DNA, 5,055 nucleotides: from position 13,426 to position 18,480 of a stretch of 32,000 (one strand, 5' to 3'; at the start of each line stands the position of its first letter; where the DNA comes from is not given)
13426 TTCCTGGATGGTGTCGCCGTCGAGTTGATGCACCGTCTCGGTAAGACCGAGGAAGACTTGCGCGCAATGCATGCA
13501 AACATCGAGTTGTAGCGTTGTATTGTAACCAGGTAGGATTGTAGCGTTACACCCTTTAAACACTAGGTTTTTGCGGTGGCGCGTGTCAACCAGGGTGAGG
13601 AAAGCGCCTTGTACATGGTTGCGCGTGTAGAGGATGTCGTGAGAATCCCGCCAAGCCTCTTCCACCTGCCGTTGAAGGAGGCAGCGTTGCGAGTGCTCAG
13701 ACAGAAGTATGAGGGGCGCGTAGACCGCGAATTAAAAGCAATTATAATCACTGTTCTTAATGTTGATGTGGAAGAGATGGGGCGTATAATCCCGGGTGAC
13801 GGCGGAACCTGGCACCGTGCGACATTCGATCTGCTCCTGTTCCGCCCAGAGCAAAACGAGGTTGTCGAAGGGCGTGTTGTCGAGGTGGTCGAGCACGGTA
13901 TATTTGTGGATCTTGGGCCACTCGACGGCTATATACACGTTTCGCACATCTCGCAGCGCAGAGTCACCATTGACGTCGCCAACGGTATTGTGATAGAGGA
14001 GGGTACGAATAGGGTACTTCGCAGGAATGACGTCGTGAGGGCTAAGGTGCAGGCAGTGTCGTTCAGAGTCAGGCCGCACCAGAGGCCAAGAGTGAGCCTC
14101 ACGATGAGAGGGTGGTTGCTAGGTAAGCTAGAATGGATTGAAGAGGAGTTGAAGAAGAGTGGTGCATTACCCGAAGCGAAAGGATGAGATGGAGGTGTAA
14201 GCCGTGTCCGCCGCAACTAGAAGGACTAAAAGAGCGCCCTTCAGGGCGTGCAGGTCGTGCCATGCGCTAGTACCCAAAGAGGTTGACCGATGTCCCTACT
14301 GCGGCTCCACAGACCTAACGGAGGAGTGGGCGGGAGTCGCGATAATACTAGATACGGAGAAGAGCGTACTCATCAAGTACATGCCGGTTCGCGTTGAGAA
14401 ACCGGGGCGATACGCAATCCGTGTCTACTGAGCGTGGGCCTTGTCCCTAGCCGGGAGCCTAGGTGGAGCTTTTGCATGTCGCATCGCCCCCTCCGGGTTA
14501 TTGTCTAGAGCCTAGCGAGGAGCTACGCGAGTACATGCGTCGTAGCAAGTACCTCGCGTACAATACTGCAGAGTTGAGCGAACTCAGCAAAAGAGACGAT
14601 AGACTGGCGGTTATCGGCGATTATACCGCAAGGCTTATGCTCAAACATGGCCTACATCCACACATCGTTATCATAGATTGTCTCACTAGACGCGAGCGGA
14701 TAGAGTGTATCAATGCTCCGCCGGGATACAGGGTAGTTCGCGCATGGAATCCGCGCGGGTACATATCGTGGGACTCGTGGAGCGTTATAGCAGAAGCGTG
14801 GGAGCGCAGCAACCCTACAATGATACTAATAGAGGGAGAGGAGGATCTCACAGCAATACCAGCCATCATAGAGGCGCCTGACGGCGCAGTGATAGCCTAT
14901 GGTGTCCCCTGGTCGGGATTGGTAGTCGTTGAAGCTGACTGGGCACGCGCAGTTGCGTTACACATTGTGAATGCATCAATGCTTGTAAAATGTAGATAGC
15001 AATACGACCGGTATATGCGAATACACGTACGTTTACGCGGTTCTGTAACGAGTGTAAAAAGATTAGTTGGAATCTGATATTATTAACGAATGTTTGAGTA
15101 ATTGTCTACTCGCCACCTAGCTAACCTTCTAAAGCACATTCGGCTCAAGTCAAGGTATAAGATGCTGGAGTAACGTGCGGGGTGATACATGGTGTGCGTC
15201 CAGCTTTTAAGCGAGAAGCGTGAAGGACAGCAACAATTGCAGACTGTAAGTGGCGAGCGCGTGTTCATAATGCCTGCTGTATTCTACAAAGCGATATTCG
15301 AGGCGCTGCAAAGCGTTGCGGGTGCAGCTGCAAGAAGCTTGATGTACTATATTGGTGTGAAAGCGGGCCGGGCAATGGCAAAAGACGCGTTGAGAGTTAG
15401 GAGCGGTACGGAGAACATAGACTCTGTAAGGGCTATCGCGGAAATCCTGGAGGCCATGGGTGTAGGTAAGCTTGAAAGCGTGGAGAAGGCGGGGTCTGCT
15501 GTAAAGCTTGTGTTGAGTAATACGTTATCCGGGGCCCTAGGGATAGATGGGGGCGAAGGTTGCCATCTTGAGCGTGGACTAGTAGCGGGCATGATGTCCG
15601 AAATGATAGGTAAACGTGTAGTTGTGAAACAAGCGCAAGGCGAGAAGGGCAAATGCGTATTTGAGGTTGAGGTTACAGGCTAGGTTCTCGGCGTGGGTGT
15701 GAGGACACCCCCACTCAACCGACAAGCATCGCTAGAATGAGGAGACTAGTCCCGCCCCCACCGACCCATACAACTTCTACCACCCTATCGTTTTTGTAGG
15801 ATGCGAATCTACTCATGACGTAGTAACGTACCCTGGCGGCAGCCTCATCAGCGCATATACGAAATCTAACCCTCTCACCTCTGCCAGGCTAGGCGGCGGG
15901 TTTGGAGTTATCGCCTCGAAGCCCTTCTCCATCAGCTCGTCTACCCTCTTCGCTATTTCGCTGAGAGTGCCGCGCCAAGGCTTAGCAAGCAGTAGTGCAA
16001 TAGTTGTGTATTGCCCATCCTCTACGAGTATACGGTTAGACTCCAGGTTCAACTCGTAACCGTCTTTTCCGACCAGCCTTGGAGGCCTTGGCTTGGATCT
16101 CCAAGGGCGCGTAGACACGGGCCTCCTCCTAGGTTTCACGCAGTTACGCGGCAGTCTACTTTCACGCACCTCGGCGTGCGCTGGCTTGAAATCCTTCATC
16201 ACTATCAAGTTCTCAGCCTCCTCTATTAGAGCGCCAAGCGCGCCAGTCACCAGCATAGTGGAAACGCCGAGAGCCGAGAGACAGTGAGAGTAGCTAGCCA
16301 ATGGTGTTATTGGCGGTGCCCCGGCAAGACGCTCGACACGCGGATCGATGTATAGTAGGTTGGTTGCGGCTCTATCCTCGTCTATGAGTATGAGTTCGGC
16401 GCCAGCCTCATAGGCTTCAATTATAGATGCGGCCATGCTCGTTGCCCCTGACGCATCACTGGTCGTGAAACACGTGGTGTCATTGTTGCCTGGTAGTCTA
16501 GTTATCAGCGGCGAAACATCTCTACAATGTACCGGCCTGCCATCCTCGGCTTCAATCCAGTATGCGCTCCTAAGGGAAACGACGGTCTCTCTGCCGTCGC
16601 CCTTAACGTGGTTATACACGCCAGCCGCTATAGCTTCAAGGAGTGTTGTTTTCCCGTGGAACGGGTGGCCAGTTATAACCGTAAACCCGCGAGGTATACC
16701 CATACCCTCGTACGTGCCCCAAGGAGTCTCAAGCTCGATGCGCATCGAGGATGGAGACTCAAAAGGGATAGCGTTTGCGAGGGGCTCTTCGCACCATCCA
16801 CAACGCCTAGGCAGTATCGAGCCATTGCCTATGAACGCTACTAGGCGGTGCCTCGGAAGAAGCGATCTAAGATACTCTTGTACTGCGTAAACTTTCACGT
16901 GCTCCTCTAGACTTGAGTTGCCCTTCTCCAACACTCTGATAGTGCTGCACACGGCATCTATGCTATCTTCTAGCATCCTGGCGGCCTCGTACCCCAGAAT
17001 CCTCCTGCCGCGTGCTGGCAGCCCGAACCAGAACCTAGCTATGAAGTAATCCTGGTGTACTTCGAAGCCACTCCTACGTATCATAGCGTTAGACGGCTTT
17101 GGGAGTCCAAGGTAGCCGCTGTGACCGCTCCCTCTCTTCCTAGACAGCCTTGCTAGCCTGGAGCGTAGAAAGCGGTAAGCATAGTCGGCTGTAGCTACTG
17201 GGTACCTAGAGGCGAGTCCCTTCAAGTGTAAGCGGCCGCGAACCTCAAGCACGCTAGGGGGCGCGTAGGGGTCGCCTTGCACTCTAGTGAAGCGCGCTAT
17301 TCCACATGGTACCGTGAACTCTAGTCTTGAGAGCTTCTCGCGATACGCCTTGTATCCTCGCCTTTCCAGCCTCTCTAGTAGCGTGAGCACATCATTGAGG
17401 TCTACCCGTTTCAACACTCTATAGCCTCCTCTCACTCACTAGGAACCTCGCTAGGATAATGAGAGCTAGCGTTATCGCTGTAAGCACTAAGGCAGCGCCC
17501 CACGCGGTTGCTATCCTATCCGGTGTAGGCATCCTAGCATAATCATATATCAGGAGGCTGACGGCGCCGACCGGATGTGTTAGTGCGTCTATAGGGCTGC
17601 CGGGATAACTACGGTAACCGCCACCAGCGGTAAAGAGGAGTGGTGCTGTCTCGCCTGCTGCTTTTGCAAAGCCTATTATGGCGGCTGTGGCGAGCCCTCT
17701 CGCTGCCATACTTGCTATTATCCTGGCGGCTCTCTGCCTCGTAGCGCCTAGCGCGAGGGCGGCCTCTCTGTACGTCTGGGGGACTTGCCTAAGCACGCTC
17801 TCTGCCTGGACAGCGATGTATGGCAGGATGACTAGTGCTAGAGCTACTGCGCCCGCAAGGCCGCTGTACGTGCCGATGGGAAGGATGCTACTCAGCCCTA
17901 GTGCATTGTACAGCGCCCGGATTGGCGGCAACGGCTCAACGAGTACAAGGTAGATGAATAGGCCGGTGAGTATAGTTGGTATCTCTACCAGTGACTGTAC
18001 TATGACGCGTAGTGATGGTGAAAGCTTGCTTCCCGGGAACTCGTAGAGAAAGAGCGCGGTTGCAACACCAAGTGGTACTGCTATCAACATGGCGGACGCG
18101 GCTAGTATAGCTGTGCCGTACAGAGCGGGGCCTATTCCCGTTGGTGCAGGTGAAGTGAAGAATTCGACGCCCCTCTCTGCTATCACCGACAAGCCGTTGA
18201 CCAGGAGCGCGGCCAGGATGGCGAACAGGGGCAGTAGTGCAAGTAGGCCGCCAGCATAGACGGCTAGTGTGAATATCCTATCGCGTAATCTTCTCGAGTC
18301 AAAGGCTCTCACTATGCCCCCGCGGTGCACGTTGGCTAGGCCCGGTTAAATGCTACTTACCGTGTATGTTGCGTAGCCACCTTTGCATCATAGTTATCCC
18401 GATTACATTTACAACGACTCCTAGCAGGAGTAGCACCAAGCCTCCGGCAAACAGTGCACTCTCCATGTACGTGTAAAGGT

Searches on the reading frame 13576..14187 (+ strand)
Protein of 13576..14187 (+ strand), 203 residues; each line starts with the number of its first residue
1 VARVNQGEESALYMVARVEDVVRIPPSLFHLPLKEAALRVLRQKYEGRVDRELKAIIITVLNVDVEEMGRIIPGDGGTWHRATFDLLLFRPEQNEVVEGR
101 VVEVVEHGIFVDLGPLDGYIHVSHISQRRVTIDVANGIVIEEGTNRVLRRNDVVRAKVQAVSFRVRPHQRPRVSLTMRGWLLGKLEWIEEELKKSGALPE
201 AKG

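Call 48: search_protein_families(library=pfam, proteins=[window:13576-14187:+], max_evalue=0.0001)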
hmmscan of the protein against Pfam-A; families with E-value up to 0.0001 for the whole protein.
window:13576-14187:+ (203 aa): 2 families
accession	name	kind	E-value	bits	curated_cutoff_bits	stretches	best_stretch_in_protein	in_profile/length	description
PF03876.22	SHS2_Rpb7-N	-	9.7e-17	61.3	24.8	1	19-76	1-57/57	SHS2 domain found in N terminus of Rpb7p/Rpc25p/MJ0397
PF00575.29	S1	-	5.6e-12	46.3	22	1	91-161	2-62/74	S1 RNA binding domain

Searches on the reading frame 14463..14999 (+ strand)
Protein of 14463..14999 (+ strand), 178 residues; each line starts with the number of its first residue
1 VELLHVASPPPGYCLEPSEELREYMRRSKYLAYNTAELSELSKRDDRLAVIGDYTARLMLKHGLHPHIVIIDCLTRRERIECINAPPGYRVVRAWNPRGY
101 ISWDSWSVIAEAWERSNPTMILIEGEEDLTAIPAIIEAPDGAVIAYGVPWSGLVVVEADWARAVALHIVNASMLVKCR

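Call 48: search_protein_families(library=pfam, proteins=[window:14463-14999:+], max_evalue=0.0001)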
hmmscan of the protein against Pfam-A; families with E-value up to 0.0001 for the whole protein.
window:14463-14999:+ (178 aa): 1 family
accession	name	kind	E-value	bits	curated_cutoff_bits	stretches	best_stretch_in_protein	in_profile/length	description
PF04019.17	DUF359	-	4.8e-31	107.4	25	1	56-169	2-122/126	Protein of unknown function (DUF359)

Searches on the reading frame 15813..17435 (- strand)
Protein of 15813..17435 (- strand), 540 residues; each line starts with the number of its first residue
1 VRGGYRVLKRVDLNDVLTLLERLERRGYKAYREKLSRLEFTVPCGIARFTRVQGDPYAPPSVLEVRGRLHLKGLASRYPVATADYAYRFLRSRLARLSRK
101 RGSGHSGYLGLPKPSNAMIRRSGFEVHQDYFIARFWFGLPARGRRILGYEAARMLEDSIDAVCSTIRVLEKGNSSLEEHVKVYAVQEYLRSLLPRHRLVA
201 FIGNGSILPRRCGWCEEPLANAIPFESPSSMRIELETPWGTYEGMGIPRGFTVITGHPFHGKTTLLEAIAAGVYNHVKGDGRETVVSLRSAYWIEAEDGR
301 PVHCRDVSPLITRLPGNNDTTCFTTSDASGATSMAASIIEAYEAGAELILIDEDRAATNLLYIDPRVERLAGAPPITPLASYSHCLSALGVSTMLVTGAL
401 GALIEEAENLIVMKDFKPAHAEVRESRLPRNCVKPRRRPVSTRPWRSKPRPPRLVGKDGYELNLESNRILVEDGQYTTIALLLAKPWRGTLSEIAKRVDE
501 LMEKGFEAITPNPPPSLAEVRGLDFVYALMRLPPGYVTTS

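Call 48: search_protein_families(library=pfam, proteins=[window:15813-17435:-], max_evalue=0.0001)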
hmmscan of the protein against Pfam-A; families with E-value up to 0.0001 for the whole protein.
window:15813-17435:- (540 aa): 2 families
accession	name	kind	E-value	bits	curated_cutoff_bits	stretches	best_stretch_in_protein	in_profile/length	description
PF09818.15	ABC_ATPase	-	5.1e-97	324.7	23.2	1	174-440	3-273/283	P-loop domain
PF20446.3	ABC_N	-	6.4e-34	117.6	26.5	1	15-163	3-155/162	ATPase of the ABC class N-terminal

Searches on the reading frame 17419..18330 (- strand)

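Call 48: search_protein_families(library=pfam, proteins=[window:17419-18330:-], max_evalue=0.0001)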
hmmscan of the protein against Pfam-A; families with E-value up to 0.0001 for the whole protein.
window:17419-18330:- (303 aa): 1 family
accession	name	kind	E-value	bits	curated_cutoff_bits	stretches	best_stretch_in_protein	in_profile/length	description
PF00528.27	BPD_transp_1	-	8.5e-12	45.6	26.4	1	85-297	2-178/184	Binding-protein-dependent transport system inner membrane component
